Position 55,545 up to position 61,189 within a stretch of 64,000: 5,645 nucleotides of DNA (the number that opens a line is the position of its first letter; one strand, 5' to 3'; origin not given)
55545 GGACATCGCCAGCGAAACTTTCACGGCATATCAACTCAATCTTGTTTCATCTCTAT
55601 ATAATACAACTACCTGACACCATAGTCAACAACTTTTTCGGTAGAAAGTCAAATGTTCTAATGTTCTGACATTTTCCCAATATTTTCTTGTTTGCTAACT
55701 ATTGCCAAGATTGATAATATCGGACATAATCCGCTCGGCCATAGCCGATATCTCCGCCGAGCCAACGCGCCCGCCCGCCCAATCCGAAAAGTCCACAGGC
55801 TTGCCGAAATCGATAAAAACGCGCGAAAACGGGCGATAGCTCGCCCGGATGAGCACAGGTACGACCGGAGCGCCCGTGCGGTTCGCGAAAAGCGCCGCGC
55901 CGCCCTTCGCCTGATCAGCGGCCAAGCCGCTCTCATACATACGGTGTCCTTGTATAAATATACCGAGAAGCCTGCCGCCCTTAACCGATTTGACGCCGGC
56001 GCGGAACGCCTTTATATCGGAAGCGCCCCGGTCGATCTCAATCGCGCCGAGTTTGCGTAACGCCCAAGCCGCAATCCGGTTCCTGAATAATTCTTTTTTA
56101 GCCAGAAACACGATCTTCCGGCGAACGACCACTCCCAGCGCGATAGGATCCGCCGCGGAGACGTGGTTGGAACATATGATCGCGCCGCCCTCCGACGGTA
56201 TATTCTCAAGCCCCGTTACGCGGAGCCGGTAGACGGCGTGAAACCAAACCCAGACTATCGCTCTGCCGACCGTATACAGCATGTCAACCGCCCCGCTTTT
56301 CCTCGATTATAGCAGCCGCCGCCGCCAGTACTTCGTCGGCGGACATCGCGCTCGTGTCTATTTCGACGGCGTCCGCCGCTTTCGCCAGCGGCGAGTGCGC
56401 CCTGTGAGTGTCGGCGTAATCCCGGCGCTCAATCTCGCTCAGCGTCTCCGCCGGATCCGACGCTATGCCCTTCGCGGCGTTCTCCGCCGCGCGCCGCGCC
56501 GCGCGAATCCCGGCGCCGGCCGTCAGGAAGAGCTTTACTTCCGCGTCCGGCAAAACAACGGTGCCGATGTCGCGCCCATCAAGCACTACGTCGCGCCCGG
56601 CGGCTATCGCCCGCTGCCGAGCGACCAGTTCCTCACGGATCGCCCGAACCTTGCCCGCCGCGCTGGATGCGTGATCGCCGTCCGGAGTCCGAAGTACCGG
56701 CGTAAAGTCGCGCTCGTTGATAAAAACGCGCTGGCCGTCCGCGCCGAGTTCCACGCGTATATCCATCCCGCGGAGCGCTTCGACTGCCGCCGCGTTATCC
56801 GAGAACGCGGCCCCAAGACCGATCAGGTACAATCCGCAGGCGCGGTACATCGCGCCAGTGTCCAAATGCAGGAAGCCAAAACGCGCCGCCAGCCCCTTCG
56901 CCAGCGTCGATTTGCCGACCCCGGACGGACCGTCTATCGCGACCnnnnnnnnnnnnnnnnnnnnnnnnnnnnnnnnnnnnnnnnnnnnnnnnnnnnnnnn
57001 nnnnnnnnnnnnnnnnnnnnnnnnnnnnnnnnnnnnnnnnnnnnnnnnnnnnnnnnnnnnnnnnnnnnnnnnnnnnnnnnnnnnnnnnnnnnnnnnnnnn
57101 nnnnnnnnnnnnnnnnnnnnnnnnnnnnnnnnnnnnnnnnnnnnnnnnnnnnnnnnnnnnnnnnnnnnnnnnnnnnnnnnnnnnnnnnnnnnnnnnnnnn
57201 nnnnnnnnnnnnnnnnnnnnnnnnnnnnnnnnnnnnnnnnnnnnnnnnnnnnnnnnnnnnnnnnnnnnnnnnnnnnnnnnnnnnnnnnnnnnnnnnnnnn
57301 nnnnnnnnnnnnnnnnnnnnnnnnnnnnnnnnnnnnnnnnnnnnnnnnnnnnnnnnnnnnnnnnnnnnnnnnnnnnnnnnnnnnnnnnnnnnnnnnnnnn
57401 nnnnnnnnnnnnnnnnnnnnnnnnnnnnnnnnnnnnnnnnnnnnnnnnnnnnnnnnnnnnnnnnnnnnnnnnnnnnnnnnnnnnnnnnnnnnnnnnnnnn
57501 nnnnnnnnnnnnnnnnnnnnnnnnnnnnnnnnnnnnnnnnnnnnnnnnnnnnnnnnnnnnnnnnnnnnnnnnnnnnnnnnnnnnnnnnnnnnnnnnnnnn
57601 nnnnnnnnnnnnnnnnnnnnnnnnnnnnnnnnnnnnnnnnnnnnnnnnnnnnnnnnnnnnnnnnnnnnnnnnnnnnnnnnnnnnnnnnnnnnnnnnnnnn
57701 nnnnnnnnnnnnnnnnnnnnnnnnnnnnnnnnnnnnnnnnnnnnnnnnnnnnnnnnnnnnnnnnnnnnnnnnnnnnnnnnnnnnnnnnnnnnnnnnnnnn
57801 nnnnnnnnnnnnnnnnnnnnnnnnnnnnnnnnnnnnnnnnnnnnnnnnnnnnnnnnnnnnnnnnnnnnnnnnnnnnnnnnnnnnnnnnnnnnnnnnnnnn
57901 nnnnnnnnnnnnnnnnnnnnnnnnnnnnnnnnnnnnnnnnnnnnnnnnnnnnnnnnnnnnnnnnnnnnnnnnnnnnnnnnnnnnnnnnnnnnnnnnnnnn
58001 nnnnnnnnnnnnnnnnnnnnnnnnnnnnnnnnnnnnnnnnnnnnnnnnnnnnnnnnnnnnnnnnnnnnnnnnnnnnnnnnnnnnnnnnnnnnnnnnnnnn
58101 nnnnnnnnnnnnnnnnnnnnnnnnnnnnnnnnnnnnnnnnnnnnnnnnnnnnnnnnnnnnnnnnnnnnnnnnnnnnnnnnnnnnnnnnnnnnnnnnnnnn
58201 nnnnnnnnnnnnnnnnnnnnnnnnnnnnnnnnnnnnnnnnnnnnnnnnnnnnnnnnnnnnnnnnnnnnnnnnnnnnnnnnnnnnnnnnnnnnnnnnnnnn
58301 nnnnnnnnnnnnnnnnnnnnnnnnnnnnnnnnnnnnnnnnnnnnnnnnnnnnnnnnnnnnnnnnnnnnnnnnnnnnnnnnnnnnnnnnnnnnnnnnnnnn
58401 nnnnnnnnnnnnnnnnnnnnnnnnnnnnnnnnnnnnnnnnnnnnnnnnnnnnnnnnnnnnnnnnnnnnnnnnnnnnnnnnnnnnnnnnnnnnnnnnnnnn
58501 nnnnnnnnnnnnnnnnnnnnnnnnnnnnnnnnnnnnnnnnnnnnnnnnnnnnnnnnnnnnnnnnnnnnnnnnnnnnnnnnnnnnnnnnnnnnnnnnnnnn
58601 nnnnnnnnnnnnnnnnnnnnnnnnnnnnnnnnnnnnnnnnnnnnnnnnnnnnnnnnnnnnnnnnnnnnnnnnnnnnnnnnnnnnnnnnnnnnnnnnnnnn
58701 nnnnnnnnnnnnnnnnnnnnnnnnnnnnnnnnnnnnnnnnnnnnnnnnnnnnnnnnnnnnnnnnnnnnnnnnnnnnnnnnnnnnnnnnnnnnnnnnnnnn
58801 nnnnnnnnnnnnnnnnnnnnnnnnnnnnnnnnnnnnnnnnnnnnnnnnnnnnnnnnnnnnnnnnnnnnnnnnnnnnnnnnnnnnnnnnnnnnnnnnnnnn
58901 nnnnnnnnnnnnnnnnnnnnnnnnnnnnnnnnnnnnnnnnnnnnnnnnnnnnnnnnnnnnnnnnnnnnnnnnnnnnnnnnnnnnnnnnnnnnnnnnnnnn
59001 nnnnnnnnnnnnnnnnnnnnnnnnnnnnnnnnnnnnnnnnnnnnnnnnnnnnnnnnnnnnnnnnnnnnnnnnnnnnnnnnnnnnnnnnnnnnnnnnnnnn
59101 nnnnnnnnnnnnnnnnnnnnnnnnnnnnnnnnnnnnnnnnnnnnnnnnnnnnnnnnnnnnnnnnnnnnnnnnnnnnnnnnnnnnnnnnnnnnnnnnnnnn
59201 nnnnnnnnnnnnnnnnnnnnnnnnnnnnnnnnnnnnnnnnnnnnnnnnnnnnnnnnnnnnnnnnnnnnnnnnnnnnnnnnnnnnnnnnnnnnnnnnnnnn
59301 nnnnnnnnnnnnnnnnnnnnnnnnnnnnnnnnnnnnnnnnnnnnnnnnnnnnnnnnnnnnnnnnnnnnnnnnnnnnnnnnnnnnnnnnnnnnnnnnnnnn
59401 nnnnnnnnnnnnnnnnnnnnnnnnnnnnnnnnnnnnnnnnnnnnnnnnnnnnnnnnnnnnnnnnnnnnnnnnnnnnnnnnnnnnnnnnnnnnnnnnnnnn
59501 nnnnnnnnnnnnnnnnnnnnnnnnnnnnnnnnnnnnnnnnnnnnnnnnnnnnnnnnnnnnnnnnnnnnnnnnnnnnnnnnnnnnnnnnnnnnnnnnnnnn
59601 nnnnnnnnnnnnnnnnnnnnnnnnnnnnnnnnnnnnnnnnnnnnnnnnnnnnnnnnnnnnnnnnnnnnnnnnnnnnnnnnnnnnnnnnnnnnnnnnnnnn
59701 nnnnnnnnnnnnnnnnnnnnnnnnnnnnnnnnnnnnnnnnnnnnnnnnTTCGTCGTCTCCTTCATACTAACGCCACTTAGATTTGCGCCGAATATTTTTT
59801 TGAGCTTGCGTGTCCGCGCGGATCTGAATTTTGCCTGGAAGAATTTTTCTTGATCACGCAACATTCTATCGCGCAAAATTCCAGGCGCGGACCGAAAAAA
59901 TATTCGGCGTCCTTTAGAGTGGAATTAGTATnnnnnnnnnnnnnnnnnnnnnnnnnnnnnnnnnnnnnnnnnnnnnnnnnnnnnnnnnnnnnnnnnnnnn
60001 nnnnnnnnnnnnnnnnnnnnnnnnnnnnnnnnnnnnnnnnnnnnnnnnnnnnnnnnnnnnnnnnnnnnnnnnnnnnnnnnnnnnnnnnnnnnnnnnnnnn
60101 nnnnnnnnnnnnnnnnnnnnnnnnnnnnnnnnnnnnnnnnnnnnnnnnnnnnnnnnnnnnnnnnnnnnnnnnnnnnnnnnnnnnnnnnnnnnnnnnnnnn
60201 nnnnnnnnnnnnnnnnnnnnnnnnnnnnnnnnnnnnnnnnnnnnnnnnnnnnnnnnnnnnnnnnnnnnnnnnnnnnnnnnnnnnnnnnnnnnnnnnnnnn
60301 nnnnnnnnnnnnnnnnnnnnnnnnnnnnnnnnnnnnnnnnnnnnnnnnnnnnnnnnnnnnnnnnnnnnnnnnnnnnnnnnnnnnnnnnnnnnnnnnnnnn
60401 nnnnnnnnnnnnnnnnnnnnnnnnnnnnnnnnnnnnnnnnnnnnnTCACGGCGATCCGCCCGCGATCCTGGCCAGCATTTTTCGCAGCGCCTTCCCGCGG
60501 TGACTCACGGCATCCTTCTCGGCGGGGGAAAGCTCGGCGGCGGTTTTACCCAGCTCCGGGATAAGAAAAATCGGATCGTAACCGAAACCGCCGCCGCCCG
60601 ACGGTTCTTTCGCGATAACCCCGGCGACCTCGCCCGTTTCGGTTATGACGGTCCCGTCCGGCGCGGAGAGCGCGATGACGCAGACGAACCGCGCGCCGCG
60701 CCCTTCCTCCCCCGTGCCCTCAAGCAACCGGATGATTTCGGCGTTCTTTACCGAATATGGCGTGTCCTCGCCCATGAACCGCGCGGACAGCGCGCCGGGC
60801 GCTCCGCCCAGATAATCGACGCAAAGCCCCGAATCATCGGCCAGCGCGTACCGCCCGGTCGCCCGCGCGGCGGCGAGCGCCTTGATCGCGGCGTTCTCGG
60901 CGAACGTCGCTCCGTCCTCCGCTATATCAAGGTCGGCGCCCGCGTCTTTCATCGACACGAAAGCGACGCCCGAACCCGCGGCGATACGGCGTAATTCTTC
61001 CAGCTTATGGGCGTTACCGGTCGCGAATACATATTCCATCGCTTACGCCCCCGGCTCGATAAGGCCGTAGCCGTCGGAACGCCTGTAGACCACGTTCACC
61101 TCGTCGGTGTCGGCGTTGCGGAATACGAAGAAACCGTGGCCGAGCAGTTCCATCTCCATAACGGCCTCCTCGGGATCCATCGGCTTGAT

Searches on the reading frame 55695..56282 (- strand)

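Call 38: search_protein_families(library=pfam, proteins=[window:55695-56282:-], max_evalue=0.00001)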
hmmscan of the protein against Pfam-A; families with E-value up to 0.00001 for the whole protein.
window:55695-56282:- (195 aa): 1 family
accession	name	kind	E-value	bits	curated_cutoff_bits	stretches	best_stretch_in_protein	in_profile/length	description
PF01553.26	Acyltransferase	-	7.3e-24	84.5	23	1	19-145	1-131/132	Acyltransferase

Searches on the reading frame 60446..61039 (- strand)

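Call 41: search_protein_families(library=pfam, proteins=[window:60446-61039:-], max_evalue=0.001)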
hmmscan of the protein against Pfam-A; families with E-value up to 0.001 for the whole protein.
window:60446-61039:- (197 aa): 1 family
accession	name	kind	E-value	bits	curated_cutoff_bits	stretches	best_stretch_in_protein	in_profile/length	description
PF01725.21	Ham1p_like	-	3.1e-63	213.5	22.5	1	4-190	2-185/186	Ham1 family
